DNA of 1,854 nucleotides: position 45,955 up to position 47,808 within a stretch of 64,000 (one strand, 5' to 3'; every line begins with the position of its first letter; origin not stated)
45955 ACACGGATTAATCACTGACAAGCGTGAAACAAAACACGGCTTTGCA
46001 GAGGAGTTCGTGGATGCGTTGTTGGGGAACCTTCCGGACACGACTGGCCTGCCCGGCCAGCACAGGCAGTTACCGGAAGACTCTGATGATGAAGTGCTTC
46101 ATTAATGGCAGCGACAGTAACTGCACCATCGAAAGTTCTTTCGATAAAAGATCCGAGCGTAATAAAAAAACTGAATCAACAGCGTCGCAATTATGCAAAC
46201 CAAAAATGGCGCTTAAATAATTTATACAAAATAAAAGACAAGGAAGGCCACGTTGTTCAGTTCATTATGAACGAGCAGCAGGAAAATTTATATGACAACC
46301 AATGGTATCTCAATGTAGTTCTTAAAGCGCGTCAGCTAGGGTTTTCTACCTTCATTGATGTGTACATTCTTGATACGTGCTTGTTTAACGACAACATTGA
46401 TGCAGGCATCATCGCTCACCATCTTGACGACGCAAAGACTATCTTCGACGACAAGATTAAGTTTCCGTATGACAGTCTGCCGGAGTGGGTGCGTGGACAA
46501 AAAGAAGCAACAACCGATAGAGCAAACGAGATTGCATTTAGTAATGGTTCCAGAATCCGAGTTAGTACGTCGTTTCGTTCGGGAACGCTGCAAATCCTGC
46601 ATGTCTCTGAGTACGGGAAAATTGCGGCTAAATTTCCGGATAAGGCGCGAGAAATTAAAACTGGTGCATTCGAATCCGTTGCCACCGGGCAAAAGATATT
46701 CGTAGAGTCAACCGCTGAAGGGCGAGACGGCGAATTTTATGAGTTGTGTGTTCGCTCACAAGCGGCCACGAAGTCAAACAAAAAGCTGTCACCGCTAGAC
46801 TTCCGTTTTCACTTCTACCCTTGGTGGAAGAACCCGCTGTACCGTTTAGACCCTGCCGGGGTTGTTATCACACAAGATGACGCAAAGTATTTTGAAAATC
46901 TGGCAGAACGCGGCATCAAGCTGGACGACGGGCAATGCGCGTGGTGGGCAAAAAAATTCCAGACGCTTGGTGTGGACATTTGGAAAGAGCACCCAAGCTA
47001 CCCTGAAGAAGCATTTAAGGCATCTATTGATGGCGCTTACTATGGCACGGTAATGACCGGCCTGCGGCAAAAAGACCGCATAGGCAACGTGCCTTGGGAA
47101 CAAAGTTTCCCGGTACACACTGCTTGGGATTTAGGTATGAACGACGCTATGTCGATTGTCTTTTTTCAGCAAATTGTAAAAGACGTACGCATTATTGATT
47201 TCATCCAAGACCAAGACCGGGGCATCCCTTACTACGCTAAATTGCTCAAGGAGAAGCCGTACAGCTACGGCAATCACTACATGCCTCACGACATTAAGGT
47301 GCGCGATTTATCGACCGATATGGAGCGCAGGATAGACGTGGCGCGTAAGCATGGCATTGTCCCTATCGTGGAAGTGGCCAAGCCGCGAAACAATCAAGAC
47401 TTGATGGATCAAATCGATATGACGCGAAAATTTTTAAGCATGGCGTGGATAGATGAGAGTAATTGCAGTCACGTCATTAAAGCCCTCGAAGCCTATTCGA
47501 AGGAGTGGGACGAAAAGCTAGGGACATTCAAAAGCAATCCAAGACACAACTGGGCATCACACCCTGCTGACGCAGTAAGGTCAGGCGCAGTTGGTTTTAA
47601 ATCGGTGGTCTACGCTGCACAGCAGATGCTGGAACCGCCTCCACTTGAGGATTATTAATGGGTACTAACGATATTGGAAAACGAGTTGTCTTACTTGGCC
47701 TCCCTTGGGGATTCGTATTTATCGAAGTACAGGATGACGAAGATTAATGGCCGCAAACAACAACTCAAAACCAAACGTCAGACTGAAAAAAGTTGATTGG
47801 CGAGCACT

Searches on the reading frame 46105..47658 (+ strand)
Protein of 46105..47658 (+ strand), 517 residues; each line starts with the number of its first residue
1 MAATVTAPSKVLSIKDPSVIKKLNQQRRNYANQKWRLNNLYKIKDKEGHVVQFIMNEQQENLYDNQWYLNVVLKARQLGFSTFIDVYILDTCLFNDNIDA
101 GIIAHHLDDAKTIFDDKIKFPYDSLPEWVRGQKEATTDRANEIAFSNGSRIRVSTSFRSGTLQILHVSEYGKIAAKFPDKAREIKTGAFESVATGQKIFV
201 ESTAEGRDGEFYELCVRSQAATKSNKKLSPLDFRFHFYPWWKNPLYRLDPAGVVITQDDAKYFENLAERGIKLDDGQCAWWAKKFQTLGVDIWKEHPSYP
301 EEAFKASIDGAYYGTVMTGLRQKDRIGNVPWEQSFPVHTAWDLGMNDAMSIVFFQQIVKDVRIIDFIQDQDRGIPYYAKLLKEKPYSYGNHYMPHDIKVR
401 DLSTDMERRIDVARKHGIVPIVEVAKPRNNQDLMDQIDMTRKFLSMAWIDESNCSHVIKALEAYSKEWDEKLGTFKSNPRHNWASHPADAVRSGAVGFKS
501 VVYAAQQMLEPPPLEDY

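Call 9: search_protein_families(library=pfam, proteins=[window:46105-47658:+], max_evalue=0.01)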
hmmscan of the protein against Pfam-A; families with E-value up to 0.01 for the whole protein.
window:46105-47658:+ (517 aa): 0 families

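Call 13: search_dna_similar(query=window:46105-47658:+, collection=phages, mode=protein, max_rows=25)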
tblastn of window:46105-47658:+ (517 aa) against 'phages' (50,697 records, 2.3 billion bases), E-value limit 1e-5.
Records with a match: 908; places in all: 916; records where one place covers at least 80% of the query: 154.
Best place of each record, by identity: <60% 908.
By first word of the organism name: Vibrio 224; Synechococcus 131; Stx2a-converting 83; Escherichia 78; Microbacterium 52; Pseudomonas 46; Cyanophage 43; Ralstonia 32; Pelagibacter 24; Caudoviricetes 17; and 51 more.
By host as written in the record: - 326; Synechococcus 87; Microbacterium foliorum NRRL B-24224 28; Microbacterium foliorum NRRL B-24224 SEA 22; Pseudomonas aeruginosa 20; Candidatus Pelagibacter ubique HTCC1062 16; Synechococcus sp. 16; Vibrio crassostreae 13; and 198 more.
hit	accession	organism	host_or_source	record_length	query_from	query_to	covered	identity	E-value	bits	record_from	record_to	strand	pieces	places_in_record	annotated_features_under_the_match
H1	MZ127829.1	Sphingopyxis phage VSN-002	Sphingopyxis sp.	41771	23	496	92%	44.9%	1e-124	407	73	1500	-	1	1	terminase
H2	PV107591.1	Acinetobacter phage vB_AbaS_qsb1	Acinetobacter baumannii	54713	25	497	91%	43.6%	2e-114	377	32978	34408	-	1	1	terminase large subunit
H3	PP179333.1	Pseudomonas phage Cruim01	Pseudomonas syringae CC1557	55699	35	496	89%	44.4%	4e-118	388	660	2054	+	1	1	terminase large subunit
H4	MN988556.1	Rhizobium phage RHph_I1_23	Rhizobium phaseoli I1_23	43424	3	498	96%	40.3%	5e-116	382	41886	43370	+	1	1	terminase large subunit protein | terminase small subunit protein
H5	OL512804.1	Hafnia phage Pocitis76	Hafnia sp.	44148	18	496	93%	41.6%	2e-118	389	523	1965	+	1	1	terminase large subunit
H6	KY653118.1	Morganella phage IME1369_01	Morganella morganii IME1369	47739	32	501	91%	42.4%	2e-117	387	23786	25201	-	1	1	hypothetical protein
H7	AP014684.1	Pseudomonas phage PS-1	Pseudomonas sp. 1-1-1b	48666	35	496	89%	43.2%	2e-117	386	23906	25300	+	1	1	terminase large subunit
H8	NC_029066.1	Pseudomonas phage PS-1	Pseudomonas sp. 1-1-1b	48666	35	496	89%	43.2%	2e-117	386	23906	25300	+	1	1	terminase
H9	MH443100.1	Erwinia phage vB_EhrS_49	Erwinia horticola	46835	31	496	90%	42.5%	2e-118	389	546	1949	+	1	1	terminase large subunit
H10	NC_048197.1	Erwinia phage vB_EhrS_49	Erwinia horticola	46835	31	496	90%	42.5%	2e-118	389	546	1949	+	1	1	terminase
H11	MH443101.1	Erwinia phage vB_EhrS_59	Erwinia horticola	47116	31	496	90%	42.5%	2e-118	389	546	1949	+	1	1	terminase large subunit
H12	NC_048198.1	Erwinia phage vB_EhrS_59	Erwinia horticola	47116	31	496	90%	42.5%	2e-118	389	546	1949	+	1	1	terminase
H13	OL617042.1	Flyfo siphovirus Tbat2_3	Pteropus tonganus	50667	21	496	92%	41.5%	7e-117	385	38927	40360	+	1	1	hypothetical protein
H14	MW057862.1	Providencia phage PSTCR7lys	Providencia stuartii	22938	35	501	90%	42.3%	5e-115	379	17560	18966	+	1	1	terminase large subunit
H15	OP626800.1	Pseudomonas phage PseuP_222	Pseudomonas protegens CEMTC 4060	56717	35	496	89%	42.7%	2e-116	384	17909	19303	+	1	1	terminase large subunit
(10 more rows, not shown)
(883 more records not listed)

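Call 31: list_cluster_members(proteins=[P0001, P0002, window:46105-47658:+, window:44961-45614:+])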
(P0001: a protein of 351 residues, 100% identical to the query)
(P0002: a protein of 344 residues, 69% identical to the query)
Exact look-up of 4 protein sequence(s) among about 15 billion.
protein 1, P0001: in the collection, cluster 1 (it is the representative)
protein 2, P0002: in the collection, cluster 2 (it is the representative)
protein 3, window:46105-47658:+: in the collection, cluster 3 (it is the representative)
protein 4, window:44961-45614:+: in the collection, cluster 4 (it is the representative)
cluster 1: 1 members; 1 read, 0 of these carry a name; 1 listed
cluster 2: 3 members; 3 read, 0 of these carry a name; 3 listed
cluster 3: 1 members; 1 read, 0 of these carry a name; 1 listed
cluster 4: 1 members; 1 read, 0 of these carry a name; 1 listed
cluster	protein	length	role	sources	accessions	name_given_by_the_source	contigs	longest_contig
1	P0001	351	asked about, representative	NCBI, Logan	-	-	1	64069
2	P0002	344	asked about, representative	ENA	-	-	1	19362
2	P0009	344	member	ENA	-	-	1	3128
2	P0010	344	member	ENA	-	-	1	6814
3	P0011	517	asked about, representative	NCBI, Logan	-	-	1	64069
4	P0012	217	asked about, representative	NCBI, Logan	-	-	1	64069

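Call 49: search_protein_families(library=pfam, proteins=[window:46105-47658:+], max_evalue=1)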
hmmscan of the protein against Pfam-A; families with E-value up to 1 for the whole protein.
window:46105-47658:+ (517 aa): 0 families

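Call 52: search_protein_families(library=ncbifam, proteins=[window:46105-47658:+], max_evalue=0.1)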
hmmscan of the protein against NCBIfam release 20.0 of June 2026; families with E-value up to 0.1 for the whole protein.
window:46105-47658:+ (517 aa): 0 families

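Call 53: find_homologous_proteins(query=window:46105-47658:+, max_evalue=1e-50)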
Query window:46105-47658:+ (517 aa): 6432 proteins with E <= 1e-50 among 8000 candidates; the best 120 are listed.
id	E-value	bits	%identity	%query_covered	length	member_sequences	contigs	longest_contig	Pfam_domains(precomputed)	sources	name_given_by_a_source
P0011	0.0e+0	1207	100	100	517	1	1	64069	-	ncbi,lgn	-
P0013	0.0e+0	1060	86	99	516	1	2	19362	-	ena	-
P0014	1.1e-213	729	62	96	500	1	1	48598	-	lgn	-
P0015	2.6e-210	717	59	100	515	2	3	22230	-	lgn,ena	-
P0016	1.9e-207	708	61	97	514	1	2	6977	-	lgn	-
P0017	2.9e-206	704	59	97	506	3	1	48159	-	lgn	-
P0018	1.1e-203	696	59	97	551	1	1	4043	-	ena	-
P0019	4.0e-202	690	60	94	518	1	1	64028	-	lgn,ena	-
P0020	7.0e-202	690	60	94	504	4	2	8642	-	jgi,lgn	jgi:hypothetical protein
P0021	1.0e-200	686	59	96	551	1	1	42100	-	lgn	-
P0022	1.9e-200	685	62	94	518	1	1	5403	-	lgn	-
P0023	1.6e-197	675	60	95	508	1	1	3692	-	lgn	-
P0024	1.1e-196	673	56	99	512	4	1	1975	-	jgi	-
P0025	2.7e-196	671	60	94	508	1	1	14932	-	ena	-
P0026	1.2e-193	662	56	100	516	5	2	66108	-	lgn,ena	-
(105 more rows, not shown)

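Call 54: find_encoding_contigs(protein=P0019, flank=10000, max_places=2)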
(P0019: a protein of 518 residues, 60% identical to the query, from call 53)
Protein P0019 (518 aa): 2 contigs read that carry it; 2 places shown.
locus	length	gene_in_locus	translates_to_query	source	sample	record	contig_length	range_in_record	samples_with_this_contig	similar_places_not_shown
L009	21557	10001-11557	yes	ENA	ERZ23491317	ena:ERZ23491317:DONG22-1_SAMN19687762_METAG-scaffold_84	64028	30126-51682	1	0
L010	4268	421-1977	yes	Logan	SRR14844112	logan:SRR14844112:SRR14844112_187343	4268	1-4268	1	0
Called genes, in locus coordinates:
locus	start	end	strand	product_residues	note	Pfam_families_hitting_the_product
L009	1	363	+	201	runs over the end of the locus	PF00226:DnaJ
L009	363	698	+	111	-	PF00565:SNase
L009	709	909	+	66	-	-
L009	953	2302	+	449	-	PF13086:AAA_11 (faint), PF13604:AAA_30, PF13245:AAA_19, PF01443:Viral_helicase1 (faint), PF13401:AAA_22, PF13538:UvrD_C_2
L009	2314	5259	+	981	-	PF19263:DUF5906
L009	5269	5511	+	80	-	-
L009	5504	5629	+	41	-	-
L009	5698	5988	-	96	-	-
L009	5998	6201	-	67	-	-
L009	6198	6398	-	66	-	-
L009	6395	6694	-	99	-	-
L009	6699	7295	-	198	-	-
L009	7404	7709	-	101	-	-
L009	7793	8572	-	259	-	-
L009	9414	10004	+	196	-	PF03592:Terminase_2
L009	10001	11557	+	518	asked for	-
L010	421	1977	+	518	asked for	-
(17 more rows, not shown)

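Call 55: find_encoding_contigs(protein=P0014, flank=10000, max_places=2)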
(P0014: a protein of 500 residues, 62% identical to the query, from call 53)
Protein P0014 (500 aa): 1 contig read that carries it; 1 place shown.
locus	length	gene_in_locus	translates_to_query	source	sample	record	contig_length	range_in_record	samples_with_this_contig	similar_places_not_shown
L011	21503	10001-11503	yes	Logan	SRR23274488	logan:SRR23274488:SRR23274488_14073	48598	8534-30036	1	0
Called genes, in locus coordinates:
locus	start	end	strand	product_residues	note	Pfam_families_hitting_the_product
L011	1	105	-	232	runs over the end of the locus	PF00717:Peptidase_S24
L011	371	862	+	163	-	-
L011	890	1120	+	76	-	PF20661:SutA-RBD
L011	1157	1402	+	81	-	-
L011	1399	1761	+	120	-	PF09643:YopX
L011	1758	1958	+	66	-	PF12844:HTH_19, PF01381:HTH_3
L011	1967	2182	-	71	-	-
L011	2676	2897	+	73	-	-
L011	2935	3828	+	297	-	-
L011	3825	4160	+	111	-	-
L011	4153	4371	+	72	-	-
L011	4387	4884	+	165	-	PF00436:SSB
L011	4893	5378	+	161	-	PF07105:DUF1367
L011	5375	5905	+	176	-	-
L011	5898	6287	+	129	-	-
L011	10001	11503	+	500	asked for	-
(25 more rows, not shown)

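Call 56: find_encoding_contigs(protein=P0026, flank=10000, max_places=2)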
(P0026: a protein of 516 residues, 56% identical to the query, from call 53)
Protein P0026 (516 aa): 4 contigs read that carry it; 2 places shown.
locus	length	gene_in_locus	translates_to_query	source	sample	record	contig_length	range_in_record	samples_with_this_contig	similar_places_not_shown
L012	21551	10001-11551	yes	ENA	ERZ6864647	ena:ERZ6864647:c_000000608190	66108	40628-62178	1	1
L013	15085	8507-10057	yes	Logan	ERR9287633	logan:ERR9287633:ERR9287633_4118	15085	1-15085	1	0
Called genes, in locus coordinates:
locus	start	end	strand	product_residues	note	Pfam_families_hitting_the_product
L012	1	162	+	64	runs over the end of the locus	-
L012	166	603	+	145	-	PF00436:SSB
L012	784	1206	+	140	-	-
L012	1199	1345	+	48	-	-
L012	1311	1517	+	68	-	-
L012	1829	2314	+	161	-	-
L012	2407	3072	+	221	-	PF05766:NinG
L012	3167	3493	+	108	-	PF13539:Peptidase_M15_4 (weak)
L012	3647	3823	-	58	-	PF21983:NikA-like (weak)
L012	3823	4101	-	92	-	-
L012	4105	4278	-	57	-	-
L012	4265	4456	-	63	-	-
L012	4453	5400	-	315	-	PF00145:DNA_methylase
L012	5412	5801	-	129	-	-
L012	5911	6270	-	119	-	PF11171:DUF2958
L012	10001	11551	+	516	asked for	-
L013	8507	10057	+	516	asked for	-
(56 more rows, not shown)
